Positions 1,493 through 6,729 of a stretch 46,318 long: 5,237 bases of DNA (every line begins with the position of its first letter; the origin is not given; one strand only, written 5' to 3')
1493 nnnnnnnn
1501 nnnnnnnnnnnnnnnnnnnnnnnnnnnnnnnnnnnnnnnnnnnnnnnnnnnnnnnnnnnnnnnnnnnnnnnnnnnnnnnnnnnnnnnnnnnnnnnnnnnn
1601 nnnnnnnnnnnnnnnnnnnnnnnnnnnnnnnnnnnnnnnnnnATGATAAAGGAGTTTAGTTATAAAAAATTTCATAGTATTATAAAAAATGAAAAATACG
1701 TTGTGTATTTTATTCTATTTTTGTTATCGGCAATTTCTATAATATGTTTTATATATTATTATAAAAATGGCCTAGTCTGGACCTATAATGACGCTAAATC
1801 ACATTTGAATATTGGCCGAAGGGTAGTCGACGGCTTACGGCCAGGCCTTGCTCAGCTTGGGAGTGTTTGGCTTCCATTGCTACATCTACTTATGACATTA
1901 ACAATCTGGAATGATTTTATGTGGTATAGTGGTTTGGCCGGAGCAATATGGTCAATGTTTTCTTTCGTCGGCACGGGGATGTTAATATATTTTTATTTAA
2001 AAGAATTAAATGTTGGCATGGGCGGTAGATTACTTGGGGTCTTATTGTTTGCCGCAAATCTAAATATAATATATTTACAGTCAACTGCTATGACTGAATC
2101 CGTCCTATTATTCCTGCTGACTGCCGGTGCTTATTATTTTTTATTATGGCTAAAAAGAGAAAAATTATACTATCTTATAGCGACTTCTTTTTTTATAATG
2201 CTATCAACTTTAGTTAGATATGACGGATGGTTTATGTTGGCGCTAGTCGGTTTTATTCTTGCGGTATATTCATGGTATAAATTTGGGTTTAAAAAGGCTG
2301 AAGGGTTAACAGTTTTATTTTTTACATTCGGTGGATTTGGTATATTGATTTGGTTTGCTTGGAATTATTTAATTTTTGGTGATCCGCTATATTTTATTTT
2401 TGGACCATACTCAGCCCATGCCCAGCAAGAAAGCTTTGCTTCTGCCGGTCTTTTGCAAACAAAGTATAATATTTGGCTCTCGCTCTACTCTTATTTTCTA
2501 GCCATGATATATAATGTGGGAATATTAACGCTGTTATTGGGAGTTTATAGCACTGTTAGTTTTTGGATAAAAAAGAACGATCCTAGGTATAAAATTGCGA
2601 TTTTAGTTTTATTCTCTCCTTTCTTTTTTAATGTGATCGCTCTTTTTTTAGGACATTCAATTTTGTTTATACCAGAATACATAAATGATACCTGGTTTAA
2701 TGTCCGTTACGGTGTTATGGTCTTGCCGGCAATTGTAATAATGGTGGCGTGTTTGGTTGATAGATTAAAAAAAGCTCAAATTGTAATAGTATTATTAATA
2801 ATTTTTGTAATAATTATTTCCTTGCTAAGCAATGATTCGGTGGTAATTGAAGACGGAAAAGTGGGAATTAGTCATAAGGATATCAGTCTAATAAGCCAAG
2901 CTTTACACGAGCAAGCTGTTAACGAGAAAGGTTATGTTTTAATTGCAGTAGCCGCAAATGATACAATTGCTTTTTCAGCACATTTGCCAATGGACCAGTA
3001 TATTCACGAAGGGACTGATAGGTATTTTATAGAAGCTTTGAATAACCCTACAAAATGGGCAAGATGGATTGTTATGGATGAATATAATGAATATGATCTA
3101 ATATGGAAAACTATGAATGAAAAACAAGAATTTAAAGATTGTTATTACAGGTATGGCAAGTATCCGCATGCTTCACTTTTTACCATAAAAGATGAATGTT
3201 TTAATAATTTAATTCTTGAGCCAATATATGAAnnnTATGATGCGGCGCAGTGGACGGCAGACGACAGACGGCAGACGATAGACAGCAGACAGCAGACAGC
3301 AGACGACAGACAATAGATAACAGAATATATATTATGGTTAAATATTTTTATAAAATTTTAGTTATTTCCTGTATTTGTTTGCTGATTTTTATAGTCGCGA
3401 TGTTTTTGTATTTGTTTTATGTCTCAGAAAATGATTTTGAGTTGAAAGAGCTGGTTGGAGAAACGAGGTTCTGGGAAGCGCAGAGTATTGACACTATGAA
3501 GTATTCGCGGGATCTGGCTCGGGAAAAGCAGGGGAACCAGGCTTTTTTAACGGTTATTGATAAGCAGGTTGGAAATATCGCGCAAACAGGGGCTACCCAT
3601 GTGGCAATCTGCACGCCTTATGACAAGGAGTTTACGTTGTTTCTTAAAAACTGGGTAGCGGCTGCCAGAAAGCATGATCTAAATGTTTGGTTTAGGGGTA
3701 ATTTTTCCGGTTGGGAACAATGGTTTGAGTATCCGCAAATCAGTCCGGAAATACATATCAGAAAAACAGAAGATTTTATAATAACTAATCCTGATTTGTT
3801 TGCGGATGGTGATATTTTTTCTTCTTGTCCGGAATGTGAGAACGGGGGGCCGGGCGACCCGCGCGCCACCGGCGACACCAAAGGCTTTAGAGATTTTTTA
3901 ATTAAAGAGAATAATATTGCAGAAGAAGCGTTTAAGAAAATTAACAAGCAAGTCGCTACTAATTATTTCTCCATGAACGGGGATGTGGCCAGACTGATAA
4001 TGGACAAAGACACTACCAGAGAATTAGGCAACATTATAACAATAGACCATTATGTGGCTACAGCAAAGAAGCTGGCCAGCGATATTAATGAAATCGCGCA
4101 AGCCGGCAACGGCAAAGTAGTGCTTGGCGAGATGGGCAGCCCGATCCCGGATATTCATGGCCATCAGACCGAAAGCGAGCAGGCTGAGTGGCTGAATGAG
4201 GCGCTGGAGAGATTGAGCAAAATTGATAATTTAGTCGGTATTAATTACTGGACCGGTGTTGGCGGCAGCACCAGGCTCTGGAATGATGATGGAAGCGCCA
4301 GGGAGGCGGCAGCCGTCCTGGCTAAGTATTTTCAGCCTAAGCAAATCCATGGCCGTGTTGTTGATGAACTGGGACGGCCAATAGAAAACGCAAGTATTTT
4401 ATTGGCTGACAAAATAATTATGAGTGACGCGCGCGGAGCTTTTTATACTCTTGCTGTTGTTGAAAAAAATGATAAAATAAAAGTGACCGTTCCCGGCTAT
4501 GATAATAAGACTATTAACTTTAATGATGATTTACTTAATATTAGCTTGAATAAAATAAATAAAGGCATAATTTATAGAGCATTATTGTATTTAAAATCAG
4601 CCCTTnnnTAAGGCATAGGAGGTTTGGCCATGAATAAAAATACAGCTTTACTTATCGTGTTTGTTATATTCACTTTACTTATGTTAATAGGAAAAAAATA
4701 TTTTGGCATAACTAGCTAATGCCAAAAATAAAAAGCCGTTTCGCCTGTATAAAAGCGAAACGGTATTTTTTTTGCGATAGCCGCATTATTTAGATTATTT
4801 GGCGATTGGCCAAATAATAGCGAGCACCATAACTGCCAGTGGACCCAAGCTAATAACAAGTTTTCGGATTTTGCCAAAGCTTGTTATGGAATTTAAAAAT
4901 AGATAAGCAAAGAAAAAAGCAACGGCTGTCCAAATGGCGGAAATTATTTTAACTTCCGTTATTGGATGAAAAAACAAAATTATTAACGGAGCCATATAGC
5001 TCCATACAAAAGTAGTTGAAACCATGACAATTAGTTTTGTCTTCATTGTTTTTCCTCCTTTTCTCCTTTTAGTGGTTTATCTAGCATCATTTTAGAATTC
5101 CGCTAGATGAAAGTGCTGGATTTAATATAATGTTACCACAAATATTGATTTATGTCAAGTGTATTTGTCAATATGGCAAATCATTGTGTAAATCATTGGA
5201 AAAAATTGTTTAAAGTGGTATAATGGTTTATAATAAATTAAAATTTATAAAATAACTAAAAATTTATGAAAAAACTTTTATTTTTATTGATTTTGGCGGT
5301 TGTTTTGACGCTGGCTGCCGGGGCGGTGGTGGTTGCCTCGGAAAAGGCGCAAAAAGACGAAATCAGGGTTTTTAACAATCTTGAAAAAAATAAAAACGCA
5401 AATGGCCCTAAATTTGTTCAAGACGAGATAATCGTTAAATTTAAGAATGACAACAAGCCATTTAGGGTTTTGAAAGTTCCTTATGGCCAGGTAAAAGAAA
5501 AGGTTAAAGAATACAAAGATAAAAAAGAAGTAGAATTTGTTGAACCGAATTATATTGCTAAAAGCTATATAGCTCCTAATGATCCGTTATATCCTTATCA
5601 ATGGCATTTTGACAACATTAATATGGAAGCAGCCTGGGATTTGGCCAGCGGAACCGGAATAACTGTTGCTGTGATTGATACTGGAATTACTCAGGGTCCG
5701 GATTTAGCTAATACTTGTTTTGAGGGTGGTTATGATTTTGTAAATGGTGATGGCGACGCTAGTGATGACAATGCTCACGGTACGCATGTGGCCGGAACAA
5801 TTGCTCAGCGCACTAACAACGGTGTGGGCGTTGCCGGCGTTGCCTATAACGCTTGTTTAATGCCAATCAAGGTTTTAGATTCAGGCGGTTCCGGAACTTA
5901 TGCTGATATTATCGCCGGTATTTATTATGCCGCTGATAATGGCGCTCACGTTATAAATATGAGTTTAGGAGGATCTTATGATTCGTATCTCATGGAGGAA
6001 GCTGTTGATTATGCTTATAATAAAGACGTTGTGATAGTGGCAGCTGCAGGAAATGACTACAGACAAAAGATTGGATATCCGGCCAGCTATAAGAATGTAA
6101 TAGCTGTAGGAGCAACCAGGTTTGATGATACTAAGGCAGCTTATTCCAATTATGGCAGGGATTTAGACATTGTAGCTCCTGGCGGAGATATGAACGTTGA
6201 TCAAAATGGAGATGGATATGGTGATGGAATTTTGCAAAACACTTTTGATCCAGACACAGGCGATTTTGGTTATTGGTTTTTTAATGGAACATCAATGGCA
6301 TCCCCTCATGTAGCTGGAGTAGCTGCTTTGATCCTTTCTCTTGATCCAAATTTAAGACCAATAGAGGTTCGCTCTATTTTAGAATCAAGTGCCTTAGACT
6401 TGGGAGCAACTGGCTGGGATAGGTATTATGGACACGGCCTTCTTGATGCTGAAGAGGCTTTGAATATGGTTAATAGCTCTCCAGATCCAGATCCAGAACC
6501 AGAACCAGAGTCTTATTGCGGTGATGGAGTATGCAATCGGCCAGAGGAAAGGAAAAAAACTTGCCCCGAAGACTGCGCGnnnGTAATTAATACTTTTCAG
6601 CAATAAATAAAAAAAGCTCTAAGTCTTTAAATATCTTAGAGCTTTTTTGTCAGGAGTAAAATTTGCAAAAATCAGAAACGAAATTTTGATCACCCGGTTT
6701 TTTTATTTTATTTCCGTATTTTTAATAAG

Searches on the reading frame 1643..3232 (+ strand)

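Call 75: search_protein_families(library=pfam, proteins=[window:1643-3232:+], max_evalue=0.001)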
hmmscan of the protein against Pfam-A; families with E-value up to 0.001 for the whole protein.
window:1643-3232:+ (530 aa): 1 family
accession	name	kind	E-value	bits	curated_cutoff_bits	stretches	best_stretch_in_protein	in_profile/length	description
PF02366.24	PMT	-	9.6e-05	22.5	22.7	1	101-224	86-212/245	Dolichyl-phosphate-mannose-protein mannosyltransferase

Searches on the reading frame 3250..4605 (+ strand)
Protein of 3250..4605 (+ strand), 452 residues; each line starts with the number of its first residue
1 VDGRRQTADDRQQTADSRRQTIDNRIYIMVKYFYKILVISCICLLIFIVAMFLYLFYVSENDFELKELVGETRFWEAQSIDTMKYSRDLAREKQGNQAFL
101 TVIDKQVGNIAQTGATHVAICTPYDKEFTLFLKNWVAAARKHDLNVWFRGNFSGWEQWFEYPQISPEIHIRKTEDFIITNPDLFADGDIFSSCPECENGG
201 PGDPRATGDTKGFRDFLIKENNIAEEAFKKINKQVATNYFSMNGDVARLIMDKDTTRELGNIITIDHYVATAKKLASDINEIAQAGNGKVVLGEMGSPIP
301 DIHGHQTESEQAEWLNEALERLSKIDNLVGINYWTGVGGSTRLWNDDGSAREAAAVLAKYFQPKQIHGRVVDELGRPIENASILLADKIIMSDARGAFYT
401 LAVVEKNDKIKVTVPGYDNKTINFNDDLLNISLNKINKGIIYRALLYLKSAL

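Call 75: search_protein_families(library=pfam, proteins=[window:3250-4605:+], max_evalue=0.001)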
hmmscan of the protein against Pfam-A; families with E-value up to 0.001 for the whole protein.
window:3250-4605:+ (452 aa): 1 family
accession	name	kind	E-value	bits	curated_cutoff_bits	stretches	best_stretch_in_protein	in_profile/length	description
PF13620.12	CarboxypepD_reg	-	1.5e-06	28.9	32.3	1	365-422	1-64/82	Carboxypeptidase regulatory-like domain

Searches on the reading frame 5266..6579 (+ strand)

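Call 75: search_protein_families(library=pfam, proteins=[window:5266-6579:+], max_evalue=0.001)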
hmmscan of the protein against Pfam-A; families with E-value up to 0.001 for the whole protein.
window:5266-6579:+ (438 aa): 2 families
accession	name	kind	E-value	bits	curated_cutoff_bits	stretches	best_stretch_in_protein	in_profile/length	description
PF00082.27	Peptidase_S8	-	5.3e-66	223.3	21.8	1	129-391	1-288/288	Subtilase family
PF22148.1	Fervidolysin_NPro-like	-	1.2e-07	32.5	21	0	66-95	51-81/81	Fervidolysin N-terminal prodomain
